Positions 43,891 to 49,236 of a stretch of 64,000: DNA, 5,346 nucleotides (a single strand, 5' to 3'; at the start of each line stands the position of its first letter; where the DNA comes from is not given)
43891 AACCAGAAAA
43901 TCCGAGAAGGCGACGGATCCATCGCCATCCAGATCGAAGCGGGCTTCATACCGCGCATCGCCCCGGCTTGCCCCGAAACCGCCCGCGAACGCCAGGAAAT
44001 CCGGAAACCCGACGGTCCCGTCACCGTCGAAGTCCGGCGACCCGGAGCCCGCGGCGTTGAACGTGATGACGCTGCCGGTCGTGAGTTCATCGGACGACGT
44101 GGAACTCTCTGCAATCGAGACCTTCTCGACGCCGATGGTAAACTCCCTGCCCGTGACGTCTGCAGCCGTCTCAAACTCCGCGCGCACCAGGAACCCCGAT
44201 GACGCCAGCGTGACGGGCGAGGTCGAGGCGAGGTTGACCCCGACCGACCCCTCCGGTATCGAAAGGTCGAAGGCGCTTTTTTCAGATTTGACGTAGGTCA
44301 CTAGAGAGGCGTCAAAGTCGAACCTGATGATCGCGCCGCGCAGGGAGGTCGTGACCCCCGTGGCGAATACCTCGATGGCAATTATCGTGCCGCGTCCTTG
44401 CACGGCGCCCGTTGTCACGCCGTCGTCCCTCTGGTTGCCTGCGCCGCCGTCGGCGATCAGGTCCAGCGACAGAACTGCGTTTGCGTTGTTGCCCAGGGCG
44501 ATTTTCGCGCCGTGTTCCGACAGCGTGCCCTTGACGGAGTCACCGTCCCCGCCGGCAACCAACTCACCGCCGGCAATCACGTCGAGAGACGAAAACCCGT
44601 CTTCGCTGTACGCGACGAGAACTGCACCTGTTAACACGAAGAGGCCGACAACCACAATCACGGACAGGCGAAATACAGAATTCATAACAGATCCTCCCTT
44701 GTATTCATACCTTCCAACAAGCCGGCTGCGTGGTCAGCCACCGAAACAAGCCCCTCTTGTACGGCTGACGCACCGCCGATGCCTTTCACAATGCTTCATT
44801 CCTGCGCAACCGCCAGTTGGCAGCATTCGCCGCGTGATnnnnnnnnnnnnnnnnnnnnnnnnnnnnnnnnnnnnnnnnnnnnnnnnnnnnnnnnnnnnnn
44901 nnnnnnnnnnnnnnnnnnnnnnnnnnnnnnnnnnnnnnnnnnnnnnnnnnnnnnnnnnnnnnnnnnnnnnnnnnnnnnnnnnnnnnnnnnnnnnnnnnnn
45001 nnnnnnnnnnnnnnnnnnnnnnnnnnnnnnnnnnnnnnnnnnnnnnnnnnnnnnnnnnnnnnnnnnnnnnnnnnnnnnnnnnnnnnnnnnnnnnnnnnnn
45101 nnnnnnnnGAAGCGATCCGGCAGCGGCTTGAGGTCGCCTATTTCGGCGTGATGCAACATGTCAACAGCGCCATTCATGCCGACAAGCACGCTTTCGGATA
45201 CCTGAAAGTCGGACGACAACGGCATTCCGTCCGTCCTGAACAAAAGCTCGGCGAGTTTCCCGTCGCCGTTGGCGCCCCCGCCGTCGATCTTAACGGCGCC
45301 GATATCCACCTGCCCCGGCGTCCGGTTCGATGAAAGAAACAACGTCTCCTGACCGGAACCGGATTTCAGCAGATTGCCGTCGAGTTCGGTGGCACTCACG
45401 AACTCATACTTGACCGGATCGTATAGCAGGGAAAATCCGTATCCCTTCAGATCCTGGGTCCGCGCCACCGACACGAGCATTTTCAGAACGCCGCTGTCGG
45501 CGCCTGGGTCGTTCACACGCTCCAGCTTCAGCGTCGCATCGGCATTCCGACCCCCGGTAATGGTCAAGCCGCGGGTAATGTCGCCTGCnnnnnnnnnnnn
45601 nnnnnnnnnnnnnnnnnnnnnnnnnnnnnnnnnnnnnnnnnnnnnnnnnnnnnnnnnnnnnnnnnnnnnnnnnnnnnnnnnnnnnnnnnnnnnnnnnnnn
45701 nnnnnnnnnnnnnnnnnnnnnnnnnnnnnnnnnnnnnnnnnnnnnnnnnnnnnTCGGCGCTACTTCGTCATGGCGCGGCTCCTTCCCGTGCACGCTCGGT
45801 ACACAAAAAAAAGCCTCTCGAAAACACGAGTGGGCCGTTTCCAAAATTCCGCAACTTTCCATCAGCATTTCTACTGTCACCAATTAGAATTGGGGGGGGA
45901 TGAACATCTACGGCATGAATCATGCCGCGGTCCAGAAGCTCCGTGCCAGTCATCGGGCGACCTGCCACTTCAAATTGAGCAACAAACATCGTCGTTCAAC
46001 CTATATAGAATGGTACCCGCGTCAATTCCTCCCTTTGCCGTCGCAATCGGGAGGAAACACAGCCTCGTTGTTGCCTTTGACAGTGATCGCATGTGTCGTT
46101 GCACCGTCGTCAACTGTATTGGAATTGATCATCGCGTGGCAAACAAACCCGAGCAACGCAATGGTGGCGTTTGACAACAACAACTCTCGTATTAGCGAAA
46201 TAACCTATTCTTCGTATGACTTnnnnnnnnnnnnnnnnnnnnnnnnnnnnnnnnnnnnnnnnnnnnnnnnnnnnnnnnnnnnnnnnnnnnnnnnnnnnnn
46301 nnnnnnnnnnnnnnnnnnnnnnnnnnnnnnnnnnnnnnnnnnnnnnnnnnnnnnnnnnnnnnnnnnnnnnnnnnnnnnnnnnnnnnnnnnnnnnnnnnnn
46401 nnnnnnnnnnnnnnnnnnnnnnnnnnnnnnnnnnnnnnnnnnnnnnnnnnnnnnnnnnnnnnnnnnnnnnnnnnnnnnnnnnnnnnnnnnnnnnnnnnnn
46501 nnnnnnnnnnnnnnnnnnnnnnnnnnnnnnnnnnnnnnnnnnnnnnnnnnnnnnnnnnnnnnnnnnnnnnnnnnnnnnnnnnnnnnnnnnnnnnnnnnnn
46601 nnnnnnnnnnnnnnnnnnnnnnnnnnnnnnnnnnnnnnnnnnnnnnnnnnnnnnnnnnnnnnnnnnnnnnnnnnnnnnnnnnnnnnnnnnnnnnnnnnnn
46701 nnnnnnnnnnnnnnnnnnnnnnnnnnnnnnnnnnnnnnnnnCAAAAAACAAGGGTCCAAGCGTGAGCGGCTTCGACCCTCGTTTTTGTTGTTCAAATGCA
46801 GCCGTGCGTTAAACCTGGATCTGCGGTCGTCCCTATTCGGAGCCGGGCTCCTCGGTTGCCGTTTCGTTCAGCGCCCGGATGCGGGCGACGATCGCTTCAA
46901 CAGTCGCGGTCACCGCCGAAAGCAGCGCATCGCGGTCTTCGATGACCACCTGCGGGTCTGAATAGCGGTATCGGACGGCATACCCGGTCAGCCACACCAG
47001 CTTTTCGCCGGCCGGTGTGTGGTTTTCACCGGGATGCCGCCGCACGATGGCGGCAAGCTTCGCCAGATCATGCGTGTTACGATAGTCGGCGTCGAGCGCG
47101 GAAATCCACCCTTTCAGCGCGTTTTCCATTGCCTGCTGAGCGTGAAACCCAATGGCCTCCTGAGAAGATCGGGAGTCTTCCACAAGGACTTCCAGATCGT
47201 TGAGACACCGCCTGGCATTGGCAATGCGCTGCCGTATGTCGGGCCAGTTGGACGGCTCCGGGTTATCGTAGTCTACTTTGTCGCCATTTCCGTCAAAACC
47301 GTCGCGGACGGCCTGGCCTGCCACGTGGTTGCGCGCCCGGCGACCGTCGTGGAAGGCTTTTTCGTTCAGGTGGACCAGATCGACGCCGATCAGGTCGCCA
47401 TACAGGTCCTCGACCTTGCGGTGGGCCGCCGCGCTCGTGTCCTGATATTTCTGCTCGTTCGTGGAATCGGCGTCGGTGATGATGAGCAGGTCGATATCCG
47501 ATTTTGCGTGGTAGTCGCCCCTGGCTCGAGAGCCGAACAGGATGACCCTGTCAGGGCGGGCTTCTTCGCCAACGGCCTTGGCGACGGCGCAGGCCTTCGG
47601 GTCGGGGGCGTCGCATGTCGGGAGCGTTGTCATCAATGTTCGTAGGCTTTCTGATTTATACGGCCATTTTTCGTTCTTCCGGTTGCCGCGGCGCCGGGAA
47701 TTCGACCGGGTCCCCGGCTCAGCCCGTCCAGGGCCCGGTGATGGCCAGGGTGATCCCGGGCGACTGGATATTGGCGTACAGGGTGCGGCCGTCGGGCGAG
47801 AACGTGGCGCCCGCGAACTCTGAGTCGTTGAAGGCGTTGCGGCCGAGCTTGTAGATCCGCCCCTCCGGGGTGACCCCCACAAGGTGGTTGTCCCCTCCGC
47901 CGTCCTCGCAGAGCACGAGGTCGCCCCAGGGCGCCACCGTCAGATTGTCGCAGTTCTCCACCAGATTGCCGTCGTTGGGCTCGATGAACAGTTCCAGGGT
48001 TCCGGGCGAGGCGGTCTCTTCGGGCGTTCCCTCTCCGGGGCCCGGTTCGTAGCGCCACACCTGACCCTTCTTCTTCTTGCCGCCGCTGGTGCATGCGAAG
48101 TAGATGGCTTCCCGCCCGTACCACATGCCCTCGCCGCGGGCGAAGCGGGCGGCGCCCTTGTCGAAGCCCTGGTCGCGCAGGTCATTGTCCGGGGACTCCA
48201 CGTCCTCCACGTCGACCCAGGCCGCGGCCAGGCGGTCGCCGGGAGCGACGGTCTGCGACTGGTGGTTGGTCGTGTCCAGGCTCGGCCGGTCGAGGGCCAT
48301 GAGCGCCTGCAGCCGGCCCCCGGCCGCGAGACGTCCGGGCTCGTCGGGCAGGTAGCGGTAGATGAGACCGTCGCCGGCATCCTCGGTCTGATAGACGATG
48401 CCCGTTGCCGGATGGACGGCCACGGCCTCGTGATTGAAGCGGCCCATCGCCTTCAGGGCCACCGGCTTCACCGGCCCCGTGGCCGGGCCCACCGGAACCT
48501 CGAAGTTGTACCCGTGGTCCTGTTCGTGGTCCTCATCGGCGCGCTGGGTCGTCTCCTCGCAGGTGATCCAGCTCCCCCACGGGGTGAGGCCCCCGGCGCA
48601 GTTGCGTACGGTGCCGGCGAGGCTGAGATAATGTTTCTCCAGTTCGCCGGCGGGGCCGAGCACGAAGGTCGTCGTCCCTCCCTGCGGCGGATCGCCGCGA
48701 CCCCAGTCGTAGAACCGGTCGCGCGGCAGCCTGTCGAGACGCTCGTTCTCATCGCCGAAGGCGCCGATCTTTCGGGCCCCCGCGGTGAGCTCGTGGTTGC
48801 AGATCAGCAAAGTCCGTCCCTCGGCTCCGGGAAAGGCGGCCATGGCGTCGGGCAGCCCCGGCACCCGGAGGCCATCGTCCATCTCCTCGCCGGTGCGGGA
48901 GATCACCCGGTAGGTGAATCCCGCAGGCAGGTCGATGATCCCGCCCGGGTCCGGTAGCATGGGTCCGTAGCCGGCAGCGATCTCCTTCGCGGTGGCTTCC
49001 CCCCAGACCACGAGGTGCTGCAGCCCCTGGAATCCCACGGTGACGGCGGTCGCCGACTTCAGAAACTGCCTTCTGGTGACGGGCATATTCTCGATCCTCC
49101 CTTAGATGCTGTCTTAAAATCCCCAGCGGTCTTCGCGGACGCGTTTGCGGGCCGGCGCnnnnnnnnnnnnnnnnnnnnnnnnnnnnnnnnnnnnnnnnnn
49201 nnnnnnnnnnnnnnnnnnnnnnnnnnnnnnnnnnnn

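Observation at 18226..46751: About 28-kb island encoding what looks like a non-cellulolytic cohesin-dockerin surface assembly of proteases and repeat proteins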

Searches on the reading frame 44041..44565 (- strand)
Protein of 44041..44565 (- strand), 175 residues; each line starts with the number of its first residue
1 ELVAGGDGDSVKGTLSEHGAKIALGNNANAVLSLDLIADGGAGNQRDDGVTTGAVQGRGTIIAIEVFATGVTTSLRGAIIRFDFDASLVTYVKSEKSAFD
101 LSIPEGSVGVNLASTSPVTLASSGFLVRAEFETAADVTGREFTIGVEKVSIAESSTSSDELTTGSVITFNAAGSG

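Call 8: search_protein_families(library=pfam, proteins=[window:44041-44565:-], max_evalue=10)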
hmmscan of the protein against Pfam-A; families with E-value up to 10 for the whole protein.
seq(175 aa): 0 families

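Call 12: find_homologous_proteins(query=window:44041-44565:-, max_evalue=0.01)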
Query seq(175 aa) (175 aa): 62 proteins with E <= 0.01 among 406 candidates.
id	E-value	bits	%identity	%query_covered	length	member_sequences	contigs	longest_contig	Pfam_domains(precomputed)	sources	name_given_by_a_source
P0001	8.3e-67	242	66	73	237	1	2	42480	-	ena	-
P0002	4.4e-66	240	75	91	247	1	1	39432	-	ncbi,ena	-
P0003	4.4e-54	201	68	86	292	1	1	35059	PF00404.25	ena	-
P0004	9.1e-54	200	65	86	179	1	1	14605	-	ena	-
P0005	2.3e-53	198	67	84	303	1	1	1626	PF00963.25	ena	-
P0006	1.0e-52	196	67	86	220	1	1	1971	-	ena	-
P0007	1.6e-52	196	67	86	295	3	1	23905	-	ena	-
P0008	3.9e-51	191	66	86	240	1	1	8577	-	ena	-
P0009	4.5e-51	191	68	87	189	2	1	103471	-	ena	-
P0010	8.7e-51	190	67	86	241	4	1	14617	-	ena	-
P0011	1.5e-50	189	65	91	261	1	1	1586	PF00036.39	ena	-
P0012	4.1e-50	188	67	84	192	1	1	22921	-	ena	-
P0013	4.7e-50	188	64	87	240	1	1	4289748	-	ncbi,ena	-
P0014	1.6e-49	186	65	86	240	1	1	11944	-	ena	-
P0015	1.4e-47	180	74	71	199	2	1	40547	-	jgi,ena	-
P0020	4.1e-43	165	62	85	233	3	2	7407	PF00404.25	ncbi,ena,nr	ncbi:MAG: dockerin type I domain-containing protein [Candidatus Poribacteria bacterium]|nr:dockerin 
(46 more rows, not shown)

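Call 48: find_encoding_contigs(protein=P0013, flank=10000, max_places=3)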
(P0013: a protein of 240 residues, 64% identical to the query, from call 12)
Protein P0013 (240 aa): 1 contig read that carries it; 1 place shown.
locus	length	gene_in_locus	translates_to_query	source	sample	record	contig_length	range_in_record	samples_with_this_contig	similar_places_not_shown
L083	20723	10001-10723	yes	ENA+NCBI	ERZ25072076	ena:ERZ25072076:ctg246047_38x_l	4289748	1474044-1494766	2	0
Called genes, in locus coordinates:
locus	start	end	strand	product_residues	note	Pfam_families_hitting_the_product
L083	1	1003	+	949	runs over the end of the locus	PF23545:Zn_ribbon_HMPTM, PF23952:LRR_EndoS (faint), PF13855:LRR_8 (faint), PF12799:LRR_4, PF02369:Big_1, PF00036:EF-hand_1 (faint)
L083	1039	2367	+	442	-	PF02310:B12-binding, PF04055:Radical_SAM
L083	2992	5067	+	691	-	PF01734:Patatin, PF01103:Omp85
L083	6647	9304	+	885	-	PF07705:CARDB, PF23598:LRR_14, PF13855:LRR_8 (weak), PF12799:LRR_4 (weak), PF07705:CARDB, PF24684:Vgb_lyase, PF00058:Ldl_recept_b, PF24684:Vgb_lyase, +5 more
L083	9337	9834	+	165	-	-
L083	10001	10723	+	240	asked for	-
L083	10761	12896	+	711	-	PF07705:CARDB, PF23952:LRR_EndoS (weak), PF14580:LRR_9 (faint), PF12799:LRR_4 (weak), PF13855:LRR_8, PF12799:LRR_4, PF13855:LRR_8 (weak), PF12799:LRR_4, +1 more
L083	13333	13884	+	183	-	PF01909:NTP_transf_2, PF18765:Polbeta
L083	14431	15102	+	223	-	-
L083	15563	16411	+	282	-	PF01909:NTP_transf_2, PF18765:Polbeta, PF05168:HEPN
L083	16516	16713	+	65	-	-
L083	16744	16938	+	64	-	-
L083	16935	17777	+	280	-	PF00702:Hydrolase, PF13419:HAD_2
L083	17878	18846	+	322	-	PF13793:Pribosyltran_N, PF00156:Pribosyltran, PF14681:UPRTase (weak), PF14572:Pribosyl_synth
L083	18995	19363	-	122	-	PF04241:DUF423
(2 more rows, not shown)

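Call 49: find_encoding_contigs(protein=P0020, flank=10000, max_places=3)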
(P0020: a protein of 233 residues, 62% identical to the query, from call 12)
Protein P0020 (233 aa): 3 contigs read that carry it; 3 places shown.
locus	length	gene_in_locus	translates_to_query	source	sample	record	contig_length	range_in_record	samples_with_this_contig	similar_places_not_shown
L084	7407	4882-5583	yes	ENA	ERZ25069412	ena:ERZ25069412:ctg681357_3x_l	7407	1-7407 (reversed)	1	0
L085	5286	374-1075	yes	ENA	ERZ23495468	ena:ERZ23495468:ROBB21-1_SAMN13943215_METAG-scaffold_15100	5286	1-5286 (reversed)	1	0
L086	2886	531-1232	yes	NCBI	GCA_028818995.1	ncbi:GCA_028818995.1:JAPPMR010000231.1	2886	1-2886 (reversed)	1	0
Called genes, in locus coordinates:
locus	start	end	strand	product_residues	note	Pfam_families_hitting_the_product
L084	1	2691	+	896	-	?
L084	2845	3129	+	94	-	PF09820:AAA-ATPase_like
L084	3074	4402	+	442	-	PF09820:AAA-ATPase_like, PF08011:PDDEXK_9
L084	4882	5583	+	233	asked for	PF00404:Dockerin_1 (weak)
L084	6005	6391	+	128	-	PF05973:Gp49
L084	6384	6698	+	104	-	PF13744:HTH_37, PF01381:HTH_3 (weak)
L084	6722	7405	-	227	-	?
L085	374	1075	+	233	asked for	PF00404:Dockerin_1 (weak)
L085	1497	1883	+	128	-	PF05973:Gp49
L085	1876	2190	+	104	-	PF13744:HTH_37, PF01381:HTH_3 (weak)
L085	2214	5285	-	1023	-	?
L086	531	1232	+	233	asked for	PF00404:Dockerin_1 (weak)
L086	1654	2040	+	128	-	PF05973:Gp49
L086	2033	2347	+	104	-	PF13744:HTH_37, PF01381:HTH_3 (weak)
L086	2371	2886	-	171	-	PF25601:AAA_lid_14, PF02954:HTH_8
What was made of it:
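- Tried and rejected: The sponge link rests only on relatives: a Poribacteria CohII-Doc protein on a ROBB21 sponge-metagenome scaffold (call 49).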

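Call 70: search_solved_structures(query=A4, max_evalue=10, show_alignments=2)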
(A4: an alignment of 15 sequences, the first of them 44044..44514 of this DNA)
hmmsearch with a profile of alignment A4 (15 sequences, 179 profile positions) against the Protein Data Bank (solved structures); distinct sequences matched with E-value up to 10: 0.
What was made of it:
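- CohII has no cohesin sequence signature (calls 8, 70).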

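Call 76: search_protein_representatives(alignment_id=A4)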
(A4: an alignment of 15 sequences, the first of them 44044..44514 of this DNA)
Query: 15 sequences, 179 profile positions. Proteins with E-value up to 0.001 (for the whole library): 229; up to 1e-10: 177; up to 1e-30: 100. The best 150 are listed.
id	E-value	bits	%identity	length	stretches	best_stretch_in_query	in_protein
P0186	1.0e-144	494.3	-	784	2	9-174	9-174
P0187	1.5e-137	471.0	-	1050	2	5-177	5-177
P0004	9.8e-82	289.1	-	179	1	1-178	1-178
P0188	3.3e-81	287.4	-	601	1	1-179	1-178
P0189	7.6e-80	283.0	-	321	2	3-174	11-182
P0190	1.9e-78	278.4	-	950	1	15-179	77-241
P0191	4.4e-78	277.2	-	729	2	20-179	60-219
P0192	4.5e-78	277.2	-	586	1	18-179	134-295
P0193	5.4e-77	273.7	-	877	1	16-179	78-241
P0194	2.1e-76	271.7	-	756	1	19-179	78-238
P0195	8.9e-76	269.7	-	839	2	19-179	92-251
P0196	9.1e-76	269.7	-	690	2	1-173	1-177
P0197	1.2e-75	269.3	-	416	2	20-179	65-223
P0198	1.2e-75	269.3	-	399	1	18-179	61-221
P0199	3.1e-75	268.0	-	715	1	18-178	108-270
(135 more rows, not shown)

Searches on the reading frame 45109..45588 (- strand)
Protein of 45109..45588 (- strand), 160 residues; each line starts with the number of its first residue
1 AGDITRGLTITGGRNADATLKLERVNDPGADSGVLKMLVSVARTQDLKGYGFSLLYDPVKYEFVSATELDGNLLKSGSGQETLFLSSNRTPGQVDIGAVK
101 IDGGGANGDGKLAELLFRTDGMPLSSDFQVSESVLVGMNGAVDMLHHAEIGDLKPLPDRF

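Call 8: search_protein_families(library=pfam, proteins=[window:45109-45588:-], max_evalue=10)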
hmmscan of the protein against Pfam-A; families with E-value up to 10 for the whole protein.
seq(160 aa): 1 family
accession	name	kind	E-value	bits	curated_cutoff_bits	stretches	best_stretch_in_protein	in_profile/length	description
PF00963.24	Cohesin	-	0.028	15.1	24.1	1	37-118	18-100/139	Cohesin domain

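Call 10: search_solved_structures(query=window:45109-45588:-, max_evalue=10, show_alignments=2)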
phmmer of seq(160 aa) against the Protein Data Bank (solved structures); distinct sequences matched with E-value up to 10: 0.
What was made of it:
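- Tried and rejected: A single-sequence PDB search with CohI also found nothing (call 10).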

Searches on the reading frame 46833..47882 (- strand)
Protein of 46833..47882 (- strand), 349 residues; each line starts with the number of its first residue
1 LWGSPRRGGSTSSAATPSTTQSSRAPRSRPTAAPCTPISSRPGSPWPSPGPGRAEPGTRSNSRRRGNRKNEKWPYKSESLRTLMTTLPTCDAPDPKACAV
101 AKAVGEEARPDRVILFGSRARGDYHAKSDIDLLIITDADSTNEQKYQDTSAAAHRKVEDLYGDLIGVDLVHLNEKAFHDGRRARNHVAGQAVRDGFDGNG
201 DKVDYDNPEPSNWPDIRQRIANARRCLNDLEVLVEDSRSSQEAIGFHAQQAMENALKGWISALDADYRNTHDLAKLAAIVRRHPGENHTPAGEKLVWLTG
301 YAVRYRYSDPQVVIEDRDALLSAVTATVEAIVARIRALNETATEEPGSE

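Call 5: search_protein_families(library=pfam, proteins=[window:46833-47882:-], max_evalue=0.01)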
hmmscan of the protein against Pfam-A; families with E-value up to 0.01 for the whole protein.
window:46833-47882:- (349 aa): 4 families
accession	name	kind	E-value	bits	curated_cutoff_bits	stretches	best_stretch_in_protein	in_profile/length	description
PF05168.19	HEPN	-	1.7e-12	48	22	1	218-319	3-99/117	HEPN domain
PF01909.29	NTP_transf_2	-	1.4e-10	41.9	21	1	99-149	3-53/93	Nucleotidyltransferase domain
PF18765.7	Polbeta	-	3.3e-09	37.2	26.9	1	107-175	10-71/93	Polymerase beta, Nucleotidyltransferase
PF03445.19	DUF294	-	0.0033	17.8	21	1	103-158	42-96/138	Putative nucleotidyltransferase DUF294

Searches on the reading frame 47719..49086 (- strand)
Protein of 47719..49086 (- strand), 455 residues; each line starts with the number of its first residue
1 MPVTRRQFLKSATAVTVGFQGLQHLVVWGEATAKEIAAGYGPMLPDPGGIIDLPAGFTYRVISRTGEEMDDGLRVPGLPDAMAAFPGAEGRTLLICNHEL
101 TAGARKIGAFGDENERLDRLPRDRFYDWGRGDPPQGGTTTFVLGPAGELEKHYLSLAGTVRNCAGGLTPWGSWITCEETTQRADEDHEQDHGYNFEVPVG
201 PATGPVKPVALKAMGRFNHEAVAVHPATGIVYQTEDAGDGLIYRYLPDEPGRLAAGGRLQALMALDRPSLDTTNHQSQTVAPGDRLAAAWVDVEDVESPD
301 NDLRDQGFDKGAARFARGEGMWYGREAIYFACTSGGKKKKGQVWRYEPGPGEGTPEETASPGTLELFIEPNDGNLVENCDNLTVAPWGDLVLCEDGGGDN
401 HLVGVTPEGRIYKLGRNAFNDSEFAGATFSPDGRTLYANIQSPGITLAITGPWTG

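Call 5: search_protein_families(library=pfam, proteins=[window:47719-49086:-], max_evalue=0.01)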
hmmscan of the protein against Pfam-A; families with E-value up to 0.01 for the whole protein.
window:47719-49086:- (455 aa): 2 families
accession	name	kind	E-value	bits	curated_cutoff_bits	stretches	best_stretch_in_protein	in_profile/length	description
PF05787.19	PhoX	-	2.1e-80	271.8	24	1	39-444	2-515/515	Alkaline phosphatase PhoX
PF10518.14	TAT_signal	-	0.0036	17.6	22.7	1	3-17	2-16/21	TAT (twin-arginine translocation) pathway signal sequence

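Call 54: find_encoding_contigs(protein=window:47719-49086:-, flank=2000, max_places=3)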
Protein window:47719-49086:- (455 aa): no gene with exactly this product is on record in the collection.
